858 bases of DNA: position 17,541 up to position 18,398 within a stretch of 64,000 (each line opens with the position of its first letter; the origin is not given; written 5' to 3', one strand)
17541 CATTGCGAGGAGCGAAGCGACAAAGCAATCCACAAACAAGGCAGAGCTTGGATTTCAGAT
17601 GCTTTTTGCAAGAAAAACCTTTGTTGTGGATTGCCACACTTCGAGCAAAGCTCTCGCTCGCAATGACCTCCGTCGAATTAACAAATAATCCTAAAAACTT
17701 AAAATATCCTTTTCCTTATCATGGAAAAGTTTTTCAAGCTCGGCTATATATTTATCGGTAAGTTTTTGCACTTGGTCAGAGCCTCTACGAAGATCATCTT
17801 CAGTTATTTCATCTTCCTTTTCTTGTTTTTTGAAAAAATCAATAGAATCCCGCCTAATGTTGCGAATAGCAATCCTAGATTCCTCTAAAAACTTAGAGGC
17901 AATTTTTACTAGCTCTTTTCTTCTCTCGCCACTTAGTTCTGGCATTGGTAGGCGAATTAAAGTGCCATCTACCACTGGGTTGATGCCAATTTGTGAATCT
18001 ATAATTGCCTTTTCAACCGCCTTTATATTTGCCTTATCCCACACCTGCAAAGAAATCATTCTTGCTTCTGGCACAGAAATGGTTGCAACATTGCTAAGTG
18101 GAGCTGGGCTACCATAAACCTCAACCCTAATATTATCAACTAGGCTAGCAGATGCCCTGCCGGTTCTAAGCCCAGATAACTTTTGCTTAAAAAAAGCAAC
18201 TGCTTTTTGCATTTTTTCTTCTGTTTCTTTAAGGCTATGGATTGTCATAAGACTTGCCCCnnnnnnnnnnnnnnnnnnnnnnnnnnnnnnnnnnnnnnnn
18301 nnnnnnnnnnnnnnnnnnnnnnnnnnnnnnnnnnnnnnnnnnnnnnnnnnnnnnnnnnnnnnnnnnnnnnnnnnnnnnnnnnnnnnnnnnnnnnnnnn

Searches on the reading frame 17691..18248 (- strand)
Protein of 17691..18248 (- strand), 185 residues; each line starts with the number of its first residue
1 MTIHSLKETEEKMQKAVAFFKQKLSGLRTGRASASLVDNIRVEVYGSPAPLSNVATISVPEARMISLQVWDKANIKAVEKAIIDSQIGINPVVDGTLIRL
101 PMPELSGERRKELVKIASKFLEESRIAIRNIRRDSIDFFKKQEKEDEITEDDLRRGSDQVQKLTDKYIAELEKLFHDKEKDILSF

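Call 24: search_protein_families(library=pfam, proteins=[window:17691-18248:-], max_evalue=0.00001)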
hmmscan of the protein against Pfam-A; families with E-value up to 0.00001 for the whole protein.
window:17691-18248:- (185 aa): 1 family
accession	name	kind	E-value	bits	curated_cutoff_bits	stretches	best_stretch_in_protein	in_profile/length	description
PF01765.24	RRF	-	8.2e-64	214.8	29.7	1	20-183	1-164/164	Ribosome recycling factor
